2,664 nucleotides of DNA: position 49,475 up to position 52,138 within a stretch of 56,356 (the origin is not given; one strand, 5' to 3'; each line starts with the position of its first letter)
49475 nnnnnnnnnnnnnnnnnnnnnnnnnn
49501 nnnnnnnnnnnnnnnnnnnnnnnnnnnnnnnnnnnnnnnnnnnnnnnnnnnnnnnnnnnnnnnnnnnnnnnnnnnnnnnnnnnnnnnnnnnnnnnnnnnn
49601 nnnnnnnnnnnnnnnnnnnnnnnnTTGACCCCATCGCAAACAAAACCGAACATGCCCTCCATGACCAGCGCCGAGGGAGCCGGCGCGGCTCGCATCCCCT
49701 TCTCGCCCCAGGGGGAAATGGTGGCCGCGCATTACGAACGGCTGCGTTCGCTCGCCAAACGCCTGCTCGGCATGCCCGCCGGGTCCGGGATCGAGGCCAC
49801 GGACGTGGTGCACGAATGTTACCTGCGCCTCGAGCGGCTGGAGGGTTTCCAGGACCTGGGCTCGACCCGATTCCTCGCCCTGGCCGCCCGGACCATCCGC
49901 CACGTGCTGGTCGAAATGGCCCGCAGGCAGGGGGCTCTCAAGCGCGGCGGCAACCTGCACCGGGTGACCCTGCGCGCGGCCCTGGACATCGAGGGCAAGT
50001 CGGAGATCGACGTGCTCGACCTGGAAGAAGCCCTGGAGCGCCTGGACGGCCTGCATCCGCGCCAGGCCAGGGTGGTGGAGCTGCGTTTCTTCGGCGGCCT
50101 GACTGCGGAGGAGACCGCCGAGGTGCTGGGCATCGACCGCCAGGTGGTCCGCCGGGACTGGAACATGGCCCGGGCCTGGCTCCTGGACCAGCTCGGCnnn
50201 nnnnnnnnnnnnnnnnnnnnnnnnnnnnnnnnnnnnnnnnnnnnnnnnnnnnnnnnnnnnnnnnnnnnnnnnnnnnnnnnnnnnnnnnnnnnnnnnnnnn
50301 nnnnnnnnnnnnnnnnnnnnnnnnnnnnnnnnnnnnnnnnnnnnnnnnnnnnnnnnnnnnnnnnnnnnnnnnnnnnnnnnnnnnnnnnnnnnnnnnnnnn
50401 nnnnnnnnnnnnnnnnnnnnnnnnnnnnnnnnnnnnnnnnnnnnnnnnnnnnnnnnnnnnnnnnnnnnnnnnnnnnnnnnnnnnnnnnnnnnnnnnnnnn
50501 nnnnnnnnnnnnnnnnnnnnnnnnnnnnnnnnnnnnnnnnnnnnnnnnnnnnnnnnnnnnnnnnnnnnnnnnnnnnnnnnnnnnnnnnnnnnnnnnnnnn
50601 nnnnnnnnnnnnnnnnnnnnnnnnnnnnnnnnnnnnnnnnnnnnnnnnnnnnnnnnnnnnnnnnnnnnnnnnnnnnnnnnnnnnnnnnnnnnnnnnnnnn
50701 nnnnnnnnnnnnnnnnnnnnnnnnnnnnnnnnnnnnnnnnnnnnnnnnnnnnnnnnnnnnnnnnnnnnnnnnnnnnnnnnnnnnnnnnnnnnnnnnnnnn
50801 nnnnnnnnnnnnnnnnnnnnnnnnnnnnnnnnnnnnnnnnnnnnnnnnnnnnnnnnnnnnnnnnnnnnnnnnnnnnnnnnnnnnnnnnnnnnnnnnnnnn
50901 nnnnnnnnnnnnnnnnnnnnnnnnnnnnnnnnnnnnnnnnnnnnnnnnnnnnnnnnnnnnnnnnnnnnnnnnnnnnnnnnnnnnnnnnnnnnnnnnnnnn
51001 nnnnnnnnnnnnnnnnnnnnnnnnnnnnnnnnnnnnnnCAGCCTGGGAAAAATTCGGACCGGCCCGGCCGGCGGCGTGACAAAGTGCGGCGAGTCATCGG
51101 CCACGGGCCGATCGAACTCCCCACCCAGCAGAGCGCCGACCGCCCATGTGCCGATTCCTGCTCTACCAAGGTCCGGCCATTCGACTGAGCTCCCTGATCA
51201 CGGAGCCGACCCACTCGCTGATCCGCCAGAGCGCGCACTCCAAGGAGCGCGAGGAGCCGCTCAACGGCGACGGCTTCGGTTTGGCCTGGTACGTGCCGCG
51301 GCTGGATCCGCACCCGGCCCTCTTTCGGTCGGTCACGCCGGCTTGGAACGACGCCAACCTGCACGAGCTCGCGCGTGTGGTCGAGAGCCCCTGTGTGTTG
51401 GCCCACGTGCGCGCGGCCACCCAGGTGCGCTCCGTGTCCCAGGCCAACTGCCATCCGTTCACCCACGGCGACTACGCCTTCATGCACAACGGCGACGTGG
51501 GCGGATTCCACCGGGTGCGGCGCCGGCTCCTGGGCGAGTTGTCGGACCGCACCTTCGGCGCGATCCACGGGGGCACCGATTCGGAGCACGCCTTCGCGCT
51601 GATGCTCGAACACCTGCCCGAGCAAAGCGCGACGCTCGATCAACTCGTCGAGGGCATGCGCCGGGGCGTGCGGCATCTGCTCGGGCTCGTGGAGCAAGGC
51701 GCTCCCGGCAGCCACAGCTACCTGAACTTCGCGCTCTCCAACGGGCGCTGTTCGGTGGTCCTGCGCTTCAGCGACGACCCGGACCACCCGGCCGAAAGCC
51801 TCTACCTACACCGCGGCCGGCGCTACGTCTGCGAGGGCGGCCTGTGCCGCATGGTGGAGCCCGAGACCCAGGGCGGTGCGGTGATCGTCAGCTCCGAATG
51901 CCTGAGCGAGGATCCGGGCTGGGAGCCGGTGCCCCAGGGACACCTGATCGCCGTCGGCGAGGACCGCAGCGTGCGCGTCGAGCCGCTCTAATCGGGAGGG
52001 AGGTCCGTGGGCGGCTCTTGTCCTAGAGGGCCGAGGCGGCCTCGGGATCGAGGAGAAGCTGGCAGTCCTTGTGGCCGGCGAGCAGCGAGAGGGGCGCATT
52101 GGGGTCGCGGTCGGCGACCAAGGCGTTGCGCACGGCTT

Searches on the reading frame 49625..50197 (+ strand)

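Call 96: search_protein_families(library=pfam, proteins=[window:49625-50197:+], max_evalue=0.001)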
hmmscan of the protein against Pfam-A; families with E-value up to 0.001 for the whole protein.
window:49625-50197:+ (191 aa): 4 families
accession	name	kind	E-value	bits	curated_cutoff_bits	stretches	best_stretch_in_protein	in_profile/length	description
PF07638.17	Sigma70_ECF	-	2.1e-38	132.6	21.1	1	31-190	21-183/185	ECF sigma factor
PF08281.18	Sigma70_r4_2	-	4.2e-09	36.3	25.7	1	134-184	2-52/54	Sigma-70, region 4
PF04545.22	Sigma70_r4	-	8.6e-09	35.2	24.1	1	140-177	2-39/50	Sigma-70, region 4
PF04542.20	Sigma70_r2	-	2.6e-08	33.9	24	1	32-103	1-69/71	Sigma-70 region 2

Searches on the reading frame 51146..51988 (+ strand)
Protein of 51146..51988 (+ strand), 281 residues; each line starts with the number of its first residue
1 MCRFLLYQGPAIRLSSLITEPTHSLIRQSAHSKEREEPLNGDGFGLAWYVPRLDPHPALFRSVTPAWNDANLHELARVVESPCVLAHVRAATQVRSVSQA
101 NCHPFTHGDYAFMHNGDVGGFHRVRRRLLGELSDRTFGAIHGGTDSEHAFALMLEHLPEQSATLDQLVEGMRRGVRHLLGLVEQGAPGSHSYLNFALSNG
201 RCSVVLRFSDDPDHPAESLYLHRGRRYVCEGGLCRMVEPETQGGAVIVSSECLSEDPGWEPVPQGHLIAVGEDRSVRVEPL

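Call 96: search_protein_families(library=pfam, proteins=[window:51146-51988:+], max_evalue=0.001)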
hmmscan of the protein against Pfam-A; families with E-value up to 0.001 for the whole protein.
window:51146-51988:+ (281 aa): 2 families
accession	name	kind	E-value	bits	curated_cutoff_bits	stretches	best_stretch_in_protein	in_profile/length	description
PF13230.11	GATase_4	-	2e-19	70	23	1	40-270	32-248/272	Glutamine amidotransferases class-II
PF13522.11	GATase_6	-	1.4e-09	38.5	27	1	78-171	7-91/130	Glutamine amidotransferase domain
